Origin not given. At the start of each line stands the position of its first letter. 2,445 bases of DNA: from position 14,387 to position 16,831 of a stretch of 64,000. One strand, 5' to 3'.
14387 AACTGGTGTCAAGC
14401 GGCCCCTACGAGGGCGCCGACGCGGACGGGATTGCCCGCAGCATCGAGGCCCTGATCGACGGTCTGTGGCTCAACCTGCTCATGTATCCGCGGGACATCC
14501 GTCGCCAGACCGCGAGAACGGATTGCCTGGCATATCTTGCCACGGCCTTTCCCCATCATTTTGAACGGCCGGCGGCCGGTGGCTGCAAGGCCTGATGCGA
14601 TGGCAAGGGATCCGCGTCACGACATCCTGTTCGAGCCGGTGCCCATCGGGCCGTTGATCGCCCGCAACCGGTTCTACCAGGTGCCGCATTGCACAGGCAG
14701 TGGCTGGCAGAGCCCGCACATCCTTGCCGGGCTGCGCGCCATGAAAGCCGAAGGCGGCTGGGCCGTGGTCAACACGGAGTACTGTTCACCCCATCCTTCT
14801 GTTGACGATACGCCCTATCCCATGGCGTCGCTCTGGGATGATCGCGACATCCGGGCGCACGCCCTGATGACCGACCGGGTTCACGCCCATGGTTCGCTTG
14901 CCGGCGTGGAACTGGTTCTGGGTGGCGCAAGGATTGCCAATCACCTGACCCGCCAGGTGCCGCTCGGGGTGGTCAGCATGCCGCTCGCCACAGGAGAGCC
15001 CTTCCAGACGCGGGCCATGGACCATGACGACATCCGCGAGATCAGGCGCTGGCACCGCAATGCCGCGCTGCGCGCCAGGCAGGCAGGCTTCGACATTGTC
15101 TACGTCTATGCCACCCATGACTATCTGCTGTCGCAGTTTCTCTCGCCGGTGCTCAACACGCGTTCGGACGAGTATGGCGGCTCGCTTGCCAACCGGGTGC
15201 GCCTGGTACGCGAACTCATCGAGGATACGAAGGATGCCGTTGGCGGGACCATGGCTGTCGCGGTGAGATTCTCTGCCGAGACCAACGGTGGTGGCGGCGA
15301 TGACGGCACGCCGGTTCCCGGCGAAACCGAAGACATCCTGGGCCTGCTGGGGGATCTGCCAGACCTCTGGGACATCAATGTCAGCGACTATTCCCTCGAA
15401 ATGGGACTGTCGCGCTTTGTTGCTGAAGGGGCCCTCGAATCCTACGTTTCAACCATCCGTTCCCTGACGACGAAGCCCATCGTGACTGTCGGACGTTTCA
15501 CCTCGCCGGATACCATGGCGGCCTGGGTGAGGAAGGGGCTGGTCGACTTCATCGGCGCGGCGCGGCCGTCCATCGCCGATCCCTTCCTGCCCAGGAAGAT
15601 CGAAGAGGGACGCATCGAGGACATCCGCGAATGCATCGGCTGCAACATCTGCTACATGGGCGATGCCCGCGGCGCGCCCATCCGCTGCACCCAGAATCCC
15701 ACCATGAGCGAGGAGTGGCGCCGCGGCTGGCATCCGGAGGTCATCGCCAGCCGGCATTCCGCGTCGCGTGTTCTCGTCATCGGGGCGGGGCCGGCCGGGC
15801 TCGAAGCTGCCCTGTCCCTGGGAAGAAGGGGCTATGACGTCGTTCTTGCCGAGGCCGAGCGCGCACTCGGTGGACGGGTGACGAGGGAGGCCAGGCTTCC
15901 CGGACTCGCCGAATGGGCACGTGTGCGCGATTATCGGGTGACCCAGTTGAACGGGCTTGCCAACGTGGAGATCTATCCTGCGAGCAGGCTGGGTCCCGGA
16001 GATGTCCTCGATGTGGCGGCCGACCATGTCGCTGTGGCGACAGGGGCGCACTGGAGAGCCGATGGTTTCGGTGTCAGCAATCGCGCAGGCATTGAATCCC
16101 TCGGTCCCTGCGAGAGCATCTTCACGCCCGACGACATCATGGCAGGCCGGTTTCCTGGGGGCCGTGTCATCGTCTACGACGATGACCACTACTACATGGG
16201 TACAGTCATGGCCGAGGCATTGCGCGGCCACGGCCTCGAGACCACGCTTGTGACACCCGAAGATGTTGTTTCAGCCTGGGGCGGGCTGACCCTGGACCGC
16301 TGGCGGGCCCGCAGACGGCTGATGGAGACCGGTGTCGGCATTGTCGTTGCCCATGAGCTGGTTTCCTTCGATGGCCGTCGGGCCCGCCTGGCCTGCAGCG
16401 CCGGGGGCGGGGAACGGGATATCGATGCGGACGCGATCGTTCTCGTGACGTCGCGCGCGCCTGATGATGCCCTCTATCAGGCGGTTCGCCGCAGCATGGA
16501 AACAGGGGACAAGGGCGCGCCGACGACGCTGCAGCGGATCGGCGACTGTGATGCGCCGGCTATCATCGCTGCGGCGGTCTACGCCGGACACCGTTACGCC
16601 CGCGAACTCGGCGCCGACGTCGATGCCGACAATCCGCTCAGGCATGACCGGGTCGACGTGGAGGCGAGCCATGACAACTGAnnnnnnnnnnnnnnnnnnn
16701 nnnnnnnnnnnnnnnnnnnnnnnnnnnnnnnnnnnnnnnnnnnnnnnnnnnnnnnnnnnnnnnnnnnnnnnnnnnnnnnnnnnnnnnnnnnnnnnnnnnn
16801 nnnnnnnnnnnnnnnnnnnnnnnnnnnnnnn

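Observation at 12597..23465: Candidate uncharacterised amine-catabolism gene set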

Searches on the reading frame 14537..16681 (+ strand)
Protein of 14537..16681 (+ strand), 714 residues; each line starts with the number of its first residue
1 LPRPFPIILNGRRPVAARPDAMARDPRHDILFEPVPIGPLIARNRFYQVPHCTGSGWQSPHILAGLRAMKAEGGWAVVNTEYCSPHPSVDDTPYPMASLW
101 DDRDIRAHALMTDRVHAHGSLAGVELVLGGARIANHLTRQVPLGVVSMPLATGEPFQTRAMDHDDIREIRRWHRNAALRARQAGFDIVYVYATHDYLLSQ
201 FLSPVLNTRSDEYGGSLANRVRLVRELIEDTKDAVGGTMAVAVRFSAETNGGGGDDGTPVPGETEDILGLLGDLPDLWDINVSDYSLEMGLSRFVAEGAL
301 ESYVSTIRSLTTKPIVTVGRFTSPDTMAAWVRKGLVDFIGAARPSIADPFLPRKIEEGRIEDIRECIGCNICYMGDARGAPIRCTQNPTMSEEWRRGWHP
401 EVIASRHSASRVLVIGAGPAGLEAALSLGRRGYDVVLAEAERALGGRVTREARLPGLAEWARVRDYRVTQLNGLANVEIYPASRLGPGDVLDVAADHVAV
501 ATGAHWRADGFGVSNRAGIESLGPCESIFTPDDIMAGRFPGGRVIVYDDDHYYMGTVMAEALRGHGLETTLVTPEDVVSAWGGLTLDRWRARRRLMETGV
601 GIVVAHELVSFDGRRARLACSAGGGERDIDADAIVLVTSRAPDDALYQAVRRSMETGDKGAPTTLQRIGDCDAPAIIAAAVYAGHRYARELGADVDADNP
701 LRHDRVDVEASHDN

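Call 5: search_protein_families(library=pfam, proteins=[window:14537-16681:+], max_evalue=0.01)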
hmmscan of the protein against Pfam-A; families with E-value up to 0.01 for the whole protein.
window:14537-16681:+ (714 aa): 12 families
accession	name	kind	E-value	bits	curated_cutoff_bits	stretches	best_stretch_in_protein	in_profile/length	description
PF00724.26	Oxidored_FMN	-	1.2e-67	229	27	1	31-360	2-340/342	NADH:flavin oxidoreductase / NADH oxidase family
PF07992.20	Pyr_redox_2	-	1.7e-12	47.9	26.1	1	411-508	2-113/291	Pyridine nucleotide-disulphide oxidoreductase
PF12831.13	FAD_oxidored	-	2e-08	34.4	27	1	412-462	2-52/416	FAD dependent oxidoreductase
PF13450.12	NAD_binding_8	-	9.5e-08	32.7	21.9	1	414-462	1-43/68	NAD(P)-binding Rossmann-like domain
PF00070.33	Pyr_redox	-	1e-05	26.4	22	1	411-444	1-34/82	Pyridine nucleotide-disulphide oxidoreductase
PF22620.2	OYE-like_second_a-b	-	3.9e-05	24.1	25.5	1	530-606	2-78/128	OYE-like second alpha/beta domain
PF00890.30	FAD_binding_2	-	4.8e-05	23.2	20.4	1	412-446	2-36/414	FAD binding domain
PF03486.20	HI0933_like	-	9.1e-05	22.4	50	1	411-448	2-39/244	HI0933-like protein Rossmann domain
PF01134.28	GIDA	-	0.00011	21.9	22.1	1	412-438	2-28/391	Glucose inhibited division protein A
PF01494.25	FAD_binding_3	-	0.00026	20.7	22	1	411-441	3-33/349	FAD binding domain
PF01266.30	DAO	-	0.0003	20.9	27.9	1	411-446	1-37/353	FAD dependent oxidoreductase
PF01946.23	Thi4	-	0.00048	19.9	26.2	1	409-447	17-56/235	Thi4 family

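Call 7: search_protein_families(library=ncbifam, proteins=[window:14537-16681:+], max_evalue=0.001)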
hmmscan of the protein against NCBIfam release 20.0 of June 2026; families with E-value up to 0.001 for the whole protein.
window:14537-16681:+ (714 aa): 49 families (the best 25 are shown)
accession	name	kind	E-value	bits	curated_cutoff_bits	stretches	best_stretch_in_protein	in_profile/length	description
TIGR03997.1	mycofact_OYE_2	equivalog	5.8e-100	335.5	793.15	1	31-691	2-645/645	mycofactocin system FadH/OYE family oxidoreductase 2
NF041087.1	bile_acid_BaiCD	equivalog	7.1e-61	206.1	825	2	66-248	42-219/642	bile acid Fe-S flavoenzyme BaiCD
NF045599.1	bili_reduct_long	exception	8.2e-57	192.8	750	2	298-690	274-640/641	bilirubin reductase, long form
TIGR03996.1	mycofact_OYE_1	hypoth_equivalog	2.6e-44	151.8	627.9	1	69-665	42-622/633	mycofactocin system FadH/OYE family oxidoreductase 1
NF045592.1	bili_reduct_N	equivalog_domain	2.8e-37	128.7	425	2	31-246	2-214/363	bilirubin reductase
NF006101.0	PRK08255.1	equivalog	7.1e-29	100.4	1078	1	30-349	398-724/768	bifunctional salicylyl-CoA 5-hydroxylase/oxidoreductase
NF010047.0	PRK13523.1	equivalog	2.1e-28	99.3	431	1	98-254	75-225/339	NADPH dehydrogenase NamA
NF007899.0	PRK10605.1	subfamily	6.3e-22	78.3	403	1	158-357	149-339/365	N-ethylmaleimide reductase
TIGR01372.1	soxA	subfamily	2e-09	35.8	1164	1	400-481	159-240/996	sarcosine oxidase subunit alpha family protein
NF009410.0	PRK12771.1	subfamily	3.8e-09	35.7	516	1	397-447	127-176/566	NAD(P)-binding protein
TIGR03467.1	HpnE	equivalog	5.7e-08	32.5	283.05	1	412-449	1-38/430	hydroxysqualene dehydroxylase HpnE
NF004780.0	PRK06126.1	subfamily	8e-07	27.7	445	1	405-442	4-41/552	hypothetical protein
NF005547.0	PRK07208.1-3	equivalog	9.1e-07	28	380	1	410-449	5-44/465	hypothetical protein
TIGR01318.1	gltD_gamma_fam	subfamily_domain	1.2e-06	27.4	482.95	1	390-449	122-181/467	glutamate synthase, small subunit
TIGR01317.1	GOGAT_sm_gam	subfamily_domain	2.4e-06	26.7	447.7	1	389-449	123-183/485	glutamate synthase small subunit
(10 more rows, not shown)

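Call 11: find_encoding_contigs(protein=window:14600-16681:+, flank=10000, max_places=10)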
Protein window:14600-16681:+ (693 aa): no gene with exactly this product is on record in the collection.

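Call 16: search_solved_structures(query=window:14600-16681:+, max_evalue=0.00001)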
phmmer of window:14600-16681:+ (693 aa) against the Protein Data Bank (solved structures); distinct sequences matched with E-value up to 0.00001: 138 (the best 60 are shown).
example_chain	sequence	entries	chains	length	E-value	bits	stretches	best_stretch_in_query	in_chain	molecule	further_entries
3k30_A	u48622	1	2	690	1.4e-202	678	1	7-678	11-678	Histamine dehydrogenase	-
6de6_A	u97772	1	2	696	8.8e-200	668.7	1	3-688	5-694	Histamine dehydrogenase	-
6l6j_A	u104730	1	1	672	5.1e-176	590.2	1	3-674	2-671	Oxidored_FMN domain-containing protein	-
1djn_A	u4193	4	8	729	2.2e-155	522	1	2-671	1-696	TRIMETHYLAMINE DEHYDROGENASE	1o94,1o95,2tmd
1djq_A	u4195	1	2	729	4e-154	517.8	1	2-671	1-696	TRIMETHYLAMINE DEHYDROGENASE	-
6qkg_A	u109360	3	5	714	2.8e-41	144.8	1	106-677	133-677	NCR A | NCR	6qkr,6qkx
1ps9_A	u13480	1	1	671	3.6e-34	121.3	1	10-446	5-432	2,4-dienoyl-CoA reductase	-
1z41_A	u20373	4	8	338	4.3e-26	94.6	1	10-333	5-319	Probable NADH-dependent flavin oxidoreductase yqjM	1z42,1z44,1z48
2gou_A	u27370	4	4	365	8.1e-24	87.1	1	10-337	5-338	oxidoreductase, FMN-binding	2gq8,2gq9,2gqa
4awu_A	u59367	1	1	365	9.5e-24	86.9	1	10-337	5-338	OXIDOREDUCTASE, FMN-BINDING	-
4aws_A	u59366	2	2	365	9.9e-24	86.8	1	10-337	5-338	SYE1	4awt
8vcn_A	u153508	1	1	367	2.7e-23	85.4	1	6-337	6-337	N-ethylmaleimide reductase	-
7o0t_A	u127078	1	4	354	1.3e-22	83.1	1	10-334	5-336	NADH:flavin oxidoreductase/NADH oxidase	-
3krz_A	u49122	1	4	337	3.9e-22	81.5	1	9-329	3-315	NADH:flavin oxidoreductase/NADH oxidase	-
3kru_A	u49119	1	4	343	4.2e-22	81.4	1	9-329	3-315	NADH:flavin oxidoreductase/NADH oxidase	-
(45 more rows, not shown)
